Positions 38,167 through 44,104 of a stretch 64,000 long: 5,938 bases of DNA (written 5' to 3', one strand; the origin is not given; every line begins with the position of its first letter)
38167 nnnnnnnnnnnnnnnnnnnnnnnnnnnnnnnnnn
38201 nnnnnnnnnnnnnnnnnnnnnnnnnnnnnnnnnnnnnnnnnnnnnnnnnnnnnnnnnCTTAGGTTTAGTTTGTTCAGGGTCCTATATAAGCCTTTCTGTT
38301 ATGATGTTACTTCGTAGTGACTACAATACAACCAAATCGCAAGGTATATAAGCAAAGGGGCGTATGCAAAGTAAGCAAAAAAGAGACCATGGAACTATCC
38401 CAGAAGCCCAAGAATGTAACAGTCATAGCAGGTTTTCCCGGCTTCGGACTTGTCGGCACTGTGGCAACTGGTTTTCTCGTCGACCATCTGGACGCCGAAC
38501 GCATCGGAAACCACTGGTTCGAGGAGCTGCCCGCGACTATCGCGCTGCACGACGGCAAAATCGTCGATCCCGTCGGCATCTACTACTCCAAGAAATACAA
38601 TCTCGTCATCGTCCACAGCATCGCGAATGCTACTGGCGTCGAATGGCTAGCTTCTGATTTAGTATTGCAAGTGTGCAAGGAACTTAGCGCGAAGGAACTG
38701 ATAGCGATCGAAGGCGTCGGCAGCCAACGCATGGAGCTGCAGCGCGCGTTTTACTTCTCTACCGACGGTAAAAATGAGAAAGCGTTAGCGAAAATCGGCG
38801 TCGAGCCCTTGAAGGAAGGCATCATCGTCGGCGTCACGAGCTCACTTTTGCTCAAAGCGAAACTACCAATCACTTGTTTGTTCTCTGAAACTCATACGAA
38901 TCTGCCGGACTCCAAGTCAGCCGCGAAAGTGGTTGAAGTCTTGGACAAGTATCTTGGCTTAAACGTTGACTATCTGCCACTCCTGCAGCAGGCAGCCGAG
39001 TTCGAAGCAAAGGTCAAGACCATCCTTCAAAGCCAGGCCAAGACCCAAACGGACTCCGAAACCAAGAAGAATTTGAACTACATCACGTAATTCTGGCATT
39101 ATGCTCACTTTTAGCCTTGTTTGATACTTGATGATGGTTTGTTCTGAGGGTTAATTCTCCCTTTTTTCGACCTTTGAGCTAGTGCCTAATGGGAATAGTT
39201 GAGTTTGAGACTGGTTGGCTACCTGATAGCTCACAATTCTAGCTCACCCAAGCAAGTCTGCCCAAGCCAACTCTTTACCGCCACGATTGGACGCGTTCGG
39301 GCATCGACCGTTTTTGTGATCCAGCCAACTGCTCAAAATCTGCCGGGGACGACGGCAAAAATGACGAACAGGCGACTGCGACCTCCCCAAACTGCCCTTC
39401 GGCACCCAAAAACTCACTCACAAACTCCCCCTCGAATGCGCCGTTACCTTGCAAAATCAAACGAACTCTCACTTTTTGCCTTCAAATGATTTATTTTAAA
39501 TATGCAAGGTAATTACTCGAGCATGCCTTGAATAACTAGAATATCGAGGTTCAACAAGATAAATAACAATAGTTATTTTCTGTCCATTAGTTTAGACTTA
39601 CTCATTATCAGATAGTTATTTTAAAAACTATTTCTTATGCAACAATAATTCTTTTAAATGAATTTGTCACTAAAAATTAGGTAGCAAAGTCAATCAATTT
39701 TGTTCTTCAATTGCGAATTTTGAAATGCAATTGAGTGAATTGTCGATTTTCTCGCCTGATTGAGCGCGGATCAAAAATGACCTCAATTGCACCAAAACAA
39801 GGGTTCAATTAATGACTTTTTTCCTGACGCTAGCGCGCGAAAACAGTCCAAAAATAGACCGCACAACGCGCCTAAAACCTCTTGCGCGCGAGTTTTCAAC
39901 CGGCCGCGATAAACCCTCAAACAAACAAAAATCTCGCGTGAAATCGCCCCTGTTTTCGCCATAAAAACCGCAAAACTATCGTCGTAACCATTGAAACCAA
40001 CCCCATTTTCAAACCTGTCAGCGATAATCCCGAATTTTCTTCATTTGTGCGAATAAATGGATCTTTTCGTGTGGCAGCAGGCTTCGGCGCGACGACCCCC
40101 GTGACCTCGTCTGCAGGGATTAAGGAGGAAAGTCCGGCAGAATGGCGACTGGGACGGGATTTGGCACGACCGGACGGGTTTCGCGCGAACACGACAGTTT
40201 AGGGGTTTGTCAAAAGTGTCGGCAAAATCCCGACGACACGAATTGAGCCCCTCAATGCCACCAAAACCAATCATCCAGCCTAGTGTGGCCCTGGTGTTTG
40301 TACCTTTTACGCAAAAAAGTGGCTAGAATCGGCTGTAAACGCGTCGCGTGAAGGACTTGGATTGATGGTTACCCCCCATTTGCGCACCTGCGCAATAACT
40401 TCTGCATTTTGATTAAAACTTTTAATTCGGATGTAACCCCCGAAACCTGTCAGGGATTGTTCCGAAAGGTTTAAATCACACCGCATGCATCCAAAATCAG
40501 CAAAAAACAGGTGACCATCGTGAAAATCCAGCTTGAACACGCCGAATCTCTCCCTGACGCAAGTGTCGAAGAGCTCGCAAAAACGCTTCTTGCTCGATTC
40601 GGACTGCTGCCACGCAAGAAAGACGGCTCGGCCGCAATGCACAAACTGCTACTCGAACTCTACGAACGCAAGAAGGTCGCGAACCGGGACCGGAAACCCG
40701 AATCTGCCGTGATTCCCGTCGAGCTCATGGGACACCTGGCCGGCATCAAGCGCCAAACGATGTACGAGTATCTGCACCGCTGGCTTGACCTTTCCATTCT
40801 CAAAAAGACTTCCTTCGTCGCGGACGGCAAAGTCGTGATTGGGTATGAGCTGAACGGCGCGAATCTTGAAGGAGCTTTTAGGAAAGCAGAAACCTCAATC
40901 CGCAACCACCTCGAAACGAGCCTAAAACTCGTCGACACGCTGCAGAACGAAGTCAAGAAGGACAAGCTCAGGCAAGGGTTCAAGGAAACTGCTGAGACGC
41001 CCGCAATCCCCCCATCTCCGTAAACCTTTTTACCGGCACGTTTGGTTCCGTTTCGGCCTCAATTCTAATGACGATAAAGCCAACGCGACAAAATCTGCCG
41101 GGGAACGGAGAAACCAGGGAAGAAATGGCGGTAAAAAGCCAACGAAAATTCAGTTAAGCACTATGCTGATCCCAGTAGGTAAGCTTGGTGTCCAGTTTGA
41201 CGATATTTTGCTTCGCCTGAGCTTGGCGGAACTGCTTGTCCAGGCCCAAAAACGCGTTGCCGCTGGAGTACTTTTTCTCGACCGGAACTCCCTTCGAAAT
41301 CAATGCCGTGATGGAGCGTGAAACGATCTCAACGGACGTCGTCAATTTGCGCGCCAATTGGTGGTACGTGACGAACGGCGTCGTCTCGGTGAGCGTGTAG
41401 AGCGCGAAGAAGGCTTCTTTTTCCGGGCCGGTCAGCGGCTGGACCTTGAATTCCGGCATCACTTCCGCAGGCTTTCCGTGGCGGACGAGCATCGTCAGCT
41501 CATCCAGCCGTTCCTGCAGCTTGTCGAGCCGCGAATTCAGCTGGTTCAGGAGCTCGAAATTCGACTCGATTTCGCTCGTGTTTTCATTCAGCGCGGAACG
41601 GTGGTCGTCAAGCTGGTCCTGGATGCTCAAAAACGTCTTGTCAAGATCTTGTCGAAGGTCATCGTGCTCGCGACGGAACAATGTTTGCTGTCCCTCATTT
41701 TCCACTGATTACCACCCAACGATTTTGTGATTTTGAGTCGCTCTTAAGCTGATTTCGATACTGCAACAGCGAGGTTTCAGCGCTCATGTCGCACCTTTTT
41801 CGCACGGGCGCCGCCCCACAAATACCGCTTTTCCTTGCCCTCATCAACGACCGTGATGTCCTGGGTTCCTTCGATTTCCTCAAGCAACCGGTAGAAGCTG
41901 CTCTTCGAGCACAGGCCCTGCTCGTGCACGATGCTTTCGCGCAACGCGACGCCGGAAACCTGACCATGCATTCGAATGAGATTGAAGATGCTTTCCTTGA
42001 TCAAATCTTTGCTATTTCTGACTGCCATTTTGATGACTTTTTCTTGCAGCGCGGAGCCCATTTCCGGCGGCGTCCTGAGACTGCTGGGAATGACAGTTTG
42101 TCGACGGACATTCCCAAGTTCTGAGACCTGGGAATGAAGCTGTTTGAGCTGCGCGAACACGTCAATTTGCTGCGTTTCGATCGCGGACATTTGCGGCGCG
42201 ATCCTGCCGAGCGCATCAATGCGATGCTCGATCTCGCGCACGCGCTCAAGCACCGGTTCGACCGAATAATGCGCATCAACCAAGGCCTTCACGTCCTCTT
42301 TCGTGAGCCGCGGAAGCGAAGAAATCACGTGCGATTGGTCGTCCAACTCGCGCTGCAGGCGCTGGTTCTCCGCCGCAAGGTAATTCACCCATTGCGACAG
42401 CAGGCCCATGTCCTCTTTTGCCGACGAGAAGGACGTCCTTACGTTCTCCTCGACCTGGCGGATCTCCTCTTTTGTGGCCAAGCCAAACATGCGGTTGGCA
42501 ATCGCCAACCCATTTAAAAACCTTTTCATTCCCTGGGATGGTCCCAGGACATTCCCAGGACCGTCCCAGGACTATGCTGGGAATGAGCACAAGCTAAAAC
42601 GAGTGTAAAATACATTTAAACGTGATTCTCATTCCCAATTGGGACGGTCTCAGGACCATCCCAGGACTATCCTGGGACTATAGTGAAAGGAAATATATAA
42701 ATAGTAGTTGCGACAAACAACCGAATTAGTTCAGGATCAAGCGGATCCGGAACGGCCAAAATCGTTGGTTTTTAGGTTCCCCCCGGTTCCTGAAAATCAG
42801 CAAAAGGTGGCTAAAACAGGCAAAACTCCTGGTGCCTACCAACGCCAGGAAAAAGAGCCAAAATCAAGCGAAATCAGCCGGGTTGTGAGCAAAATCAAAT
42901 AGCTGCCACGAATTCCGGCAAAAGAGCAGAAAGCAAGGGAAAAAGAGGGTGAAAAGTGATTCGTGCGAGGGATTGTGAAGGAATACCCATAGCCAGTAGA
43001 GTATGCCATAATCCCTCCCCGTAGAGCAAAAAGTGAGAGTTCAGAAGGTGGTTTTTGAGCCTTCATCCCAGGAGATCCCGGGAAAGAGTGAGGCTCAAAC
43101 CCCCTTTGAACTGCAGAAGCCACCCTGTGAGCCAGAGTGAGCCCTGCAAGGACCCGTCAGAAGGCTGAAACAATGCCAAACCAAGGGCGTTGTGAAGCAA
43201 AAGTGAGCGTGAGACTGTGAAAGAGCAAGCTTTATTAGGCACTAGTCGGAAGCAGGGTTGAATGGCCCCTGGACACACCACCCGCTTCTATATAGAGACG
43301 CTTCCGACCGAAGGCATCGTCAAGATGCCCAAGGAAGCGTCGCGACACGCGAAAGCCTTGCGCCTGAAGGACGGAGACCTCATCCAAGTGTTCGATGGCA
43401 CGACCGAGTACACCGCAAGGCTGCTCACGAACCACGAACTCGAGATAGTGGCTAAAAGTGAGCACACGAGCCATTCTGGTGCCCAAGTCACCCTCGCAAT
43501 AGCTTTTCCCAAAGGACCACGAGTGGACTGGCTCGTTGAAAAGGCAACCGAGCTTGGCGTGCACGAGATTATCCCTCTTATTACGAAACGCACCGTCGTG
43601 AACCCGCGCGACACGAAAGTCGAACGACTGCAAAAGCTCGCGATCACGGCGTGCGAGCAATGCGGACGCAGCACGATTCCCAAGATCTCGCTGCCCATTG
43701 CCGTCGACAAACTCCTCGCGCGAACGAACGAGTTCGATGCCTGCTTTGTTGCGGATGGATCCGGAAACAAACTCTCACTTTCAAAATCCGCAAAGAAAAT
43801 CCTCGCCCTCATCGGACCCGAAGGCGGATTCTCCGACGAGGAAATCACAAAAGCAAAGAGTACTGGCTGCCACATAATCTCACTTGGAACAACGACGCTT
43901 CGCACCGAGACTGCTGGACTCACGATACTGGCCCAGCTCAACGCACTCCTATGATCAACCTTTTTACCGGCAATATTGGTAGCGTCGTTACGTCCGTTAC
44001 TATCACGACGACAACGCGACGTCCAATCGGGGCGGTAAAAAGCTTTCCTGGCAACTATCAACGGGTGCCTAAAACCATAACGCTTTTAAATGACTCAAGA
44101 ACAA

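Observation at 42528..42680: Symmetric operator array of about 8 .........-type sites around a TATA-like spacer upstream of a wHTH gene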

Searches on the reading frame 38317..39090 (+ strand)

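Call 8: search_protein_families(library=pfam, proteins=[window:38317-39090:+], max_evalue=0.01)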
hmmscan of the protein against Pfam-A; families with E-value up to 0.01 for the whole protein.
window:38317-39090:+ (257 aa): 1 family
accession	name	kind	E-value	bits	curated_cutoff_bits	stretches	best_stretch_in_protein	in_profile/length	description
PF09754.15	PAC2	-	3.8e-31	109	25.8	1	37-235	2-213/215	PAC2 family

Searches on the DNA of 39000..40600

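Call 40: search_rna_families(source=window, start=39000, end=40600, threshold=evalue, max_evalue=5)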
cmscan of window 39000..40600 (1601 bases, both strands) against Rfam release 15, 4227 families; matches with E-value up to 5: 2.
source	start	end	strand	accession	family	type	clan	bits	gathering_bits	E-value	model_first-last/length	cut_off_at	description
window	39626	39740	-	RF00396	SNORA13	Gene; snRNA; snoRNA; HACA-box;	CL00028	19.3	53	2.4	1-134/134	no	Small nucleolar RNA SNORA13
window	39438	39516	+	RF02548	Oskar_OES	Cis-reg;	-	19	46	4.3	1-67/67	no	Oocyte entry signal (OES) from oskar mRNA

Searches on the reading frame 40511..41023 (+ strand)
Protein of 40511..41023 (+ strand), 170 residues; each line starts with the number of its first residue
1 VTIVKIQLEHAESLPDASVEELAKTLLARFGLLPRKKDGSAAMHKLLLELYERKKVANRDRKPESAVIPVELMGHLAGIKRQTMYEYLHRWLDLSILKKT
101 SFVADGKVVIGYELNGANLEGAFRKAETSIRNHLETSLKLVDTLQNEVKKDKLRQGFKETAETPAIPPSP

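Call 8: search_protein_families(library=pfam, proteins=[window:40511-41023:+], max_evalue=0.01)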
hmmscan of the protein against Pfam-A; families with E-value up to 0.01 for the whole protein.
window:40511-41023:+ (170 aa): 0 families

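Call 46: search_protein_families(library=ncbifam, proteins=[window:40511-41020:+], max_evalue=0.1)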
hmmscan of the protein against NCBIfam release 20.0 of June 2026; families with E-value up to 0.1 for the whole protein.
window:40511-41020:+ (170 aa): 1 family
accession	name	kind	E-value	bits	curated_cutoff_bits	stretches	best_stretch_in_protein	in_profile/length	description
NF002711.0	PRK02539.1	equivalog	0.012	15.6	112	1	96-156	14-69/85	DUF896 family protein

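Call 47: search_protein_families(library=phrogs, proteins=[window:40511-41020:+], max_evalue=0.1)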
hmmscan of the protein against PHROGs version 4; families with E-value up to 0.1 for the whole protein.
window:40511-41020:+ (170 aa): 1 family
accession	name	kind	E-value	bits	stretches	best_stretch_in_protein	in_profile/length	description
phrog_30554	-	unknown function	0.074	14.1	0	123-162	36-75/80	-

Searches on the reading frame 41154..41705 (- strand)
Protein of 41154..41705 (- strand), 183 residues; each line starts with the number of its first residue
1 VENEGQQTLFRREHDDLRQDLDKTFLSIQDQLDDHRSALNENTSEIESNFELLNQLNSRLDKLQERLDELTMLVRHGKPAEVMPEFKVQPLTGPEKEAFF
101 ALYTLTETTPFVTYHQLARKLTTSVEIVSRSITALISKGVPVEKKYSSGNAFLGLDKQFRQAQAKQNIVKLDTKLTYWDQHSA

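Call 8: search_protein_families(library=pfam, proteins=[window:41154-41705:-], max_evalue=0.01)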
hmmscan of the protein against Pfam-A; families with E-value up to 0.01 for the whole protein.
window:41154-41705:- (183 aa): 3 families
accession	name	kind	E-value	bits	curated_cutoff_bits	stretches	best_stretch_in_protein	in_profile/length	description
PF08279.18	HTH_11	-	6.3e-05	23.2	25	1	102-146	6-50/55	HTH domain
PF04871.18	Uso1_p115_C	-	0.0045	17.7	28.4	1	15-74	45-104/121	Uso1 / p115 like vesicle tethering protein, C terminal region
PF16326.10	ABC_tran_CTD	-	0.0048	17.5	32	1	31-72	19-62/69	ABC transporter C-terminal domain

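Call 46: search_protein_families(library=ncbifam, proteins=[window:41157-41705:-], max_evalue=0.1)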
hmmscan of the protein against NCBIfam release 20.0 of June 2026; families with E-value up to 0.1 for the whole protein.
window:41157-41705:- (183 aa): 13 families
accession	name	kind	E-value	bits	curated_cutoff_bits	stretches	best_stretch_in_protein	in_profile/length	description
NF045487.1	ASRP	equivalog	0.0007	18.3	300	1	12-72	177-239/593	archaea-specific SMC-related protein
NF033885.1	conj_TraP_IncI1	equivalog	0.0053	16.5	135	1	13-74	76-137/217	conjugal transfer protein TraP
NF002572.0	PRK02224.1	equivalog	0.0078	14.5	1087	1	16-72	314-370/888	DNA double-strand break repair ATPase Rad50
TIGR00634.1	recN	equivalog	0.0079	15.2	407.85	1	12-76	255-319/563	DNA repair protein RecN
NF053606.1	Sta1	subfamily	0.0089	16.1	80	1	102-146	26-69/100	Sta1 family transcriptional regulator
NF047515.1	SpiroCoCo_C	equivalog_domain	0.0098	15.1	125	1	30-71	145-186/313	SpiroCoCo family coiled-coil protein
NF038218.1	IcmG_DotF_IVB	equivalog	0.013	15.1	200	1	19-83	134-195/266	type IVB secretion system protein IcmG/DotF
NF040480.1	CGLAU_01105_fam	hypoth_equivalog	0.026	14.7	45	1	13-71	102-160/179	CGLAU_01105 family protein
TIGR02976.1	phageshock_pspB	equivalog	0.029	14.6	51.7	1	47-79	38-70/75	envelope stress response membrane protein PspB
NF041035.1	Rad50_Halo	equivalog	0.035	12.4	1000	1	30-75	670-715/883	DNA double-strand break repair ATPase Rad50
TIGR02937.1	sigma70-ECF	superfamily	0.045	13.4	42.9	0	20-138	81-160/165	sigma-70 family RNA polymerase sigma factor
TIGR02169.1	SMC_prok_A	equivalog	0.06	11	729.4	1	13-74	880-941/1165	chromosome segregation protein SMC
TIGR04176.1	MarR_EPS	equivalog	0.092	12.8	88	0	97-140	4-47/105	MarR family EPS-associated transcriptional regulator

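Call 47: search_protein_families(library=phrogs, proteins=[window:41157-41705:-], max_evalue=0.1)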
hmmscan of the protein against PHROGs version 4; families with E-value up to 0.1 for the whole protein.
window:41157-41705:- (183 aa): 9 families
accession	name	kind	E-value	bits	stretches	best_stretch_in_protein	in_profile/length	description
phrog_678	-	DNA, RNA and nucleotide metabolism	0.0014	19.2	1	97-151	75-125/346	replication initiation O-like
phrog_5328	-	unknown function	0.003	18.9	1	16-97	9-90/101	-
phrog_77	-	DNA, RNA and nucleotide metabolism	0.0041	16.6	1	15-74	731-786/967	SbcC-like subunit of palindrome specific endonuclease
phrog_31236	-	unknown function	0.024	15.4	1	10-77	55-126/190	-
phrog_1748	-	unknown function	0.045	13.9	1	36-94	165-222/302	-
phrog_1103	-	unknown function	0.053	14.6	0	42-76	10-44/80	-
phrog_1698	-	head and packaging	0.059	13.5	1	28-71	378-422/562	minor head protein; receptor binding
phrog_27449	-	unknown function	0.076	13.9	0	27-69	100-143/144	-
phrog_7158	-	unknown function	0.096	12.3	1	8-71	127-184/554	-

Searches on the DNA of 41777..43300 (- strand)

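Call 29: search_rna_families(source=window, start=42450, end=43300, threshold=evalue, max_evalue=5)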
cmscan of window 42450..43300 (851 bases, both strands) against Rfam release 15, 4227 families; matches with E-value up to 5: 1.
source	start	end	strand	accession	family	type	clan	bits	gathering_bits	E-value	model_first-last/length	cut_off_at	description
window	43037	43112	-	RF00921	mir-665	Gene; miRNA;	-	21.4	52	0.21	1-72/72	no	mir-665 microRNA precursor family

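Call 80: search_rna_families(sources=[L001, L004, L011, L007], threshold=evalue, max_evalue=1)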
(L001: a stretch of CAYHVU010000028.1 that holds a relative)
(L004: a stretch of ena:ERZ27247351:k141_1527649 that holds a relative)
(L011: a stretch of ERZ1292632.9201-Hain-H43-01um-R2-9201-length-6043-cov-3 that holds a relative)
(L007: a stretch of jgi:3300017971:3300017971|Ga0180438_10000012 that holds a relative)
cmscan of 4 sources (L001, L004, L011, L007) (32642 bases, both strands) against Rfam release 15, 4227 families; matches with E-value up to 1: 1.
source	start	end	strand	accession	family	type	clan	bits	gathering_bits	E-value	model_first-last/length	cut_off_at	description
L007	1770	1861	+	RF02042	HOTTIP_3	Gene; lncRNA;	-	18.9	50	0.09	1-353/353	no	HOXA transcript at the distal tip, conserved region 3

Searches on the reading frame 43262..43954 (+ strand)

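Call 8: search_protein_families(library=pfam, proteins=[window:43262-43954:+], max_evalue=0.01)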
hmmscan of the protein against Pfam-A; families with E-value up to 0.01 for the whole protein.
window:43262-43954:+ (230 aa): 2 families
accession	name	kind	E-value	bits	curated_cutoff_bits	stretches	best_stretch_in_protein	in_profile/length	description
PF04452.19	Methyltrans_RNA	-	1e-49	168.8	23.9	1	74-226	5-164/165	RNA methyltransferase domain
PF20260.4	PUA_4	-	2.5e-05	24.7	23.9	1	24-59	3-42/48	RNA methyltransferase PUA domain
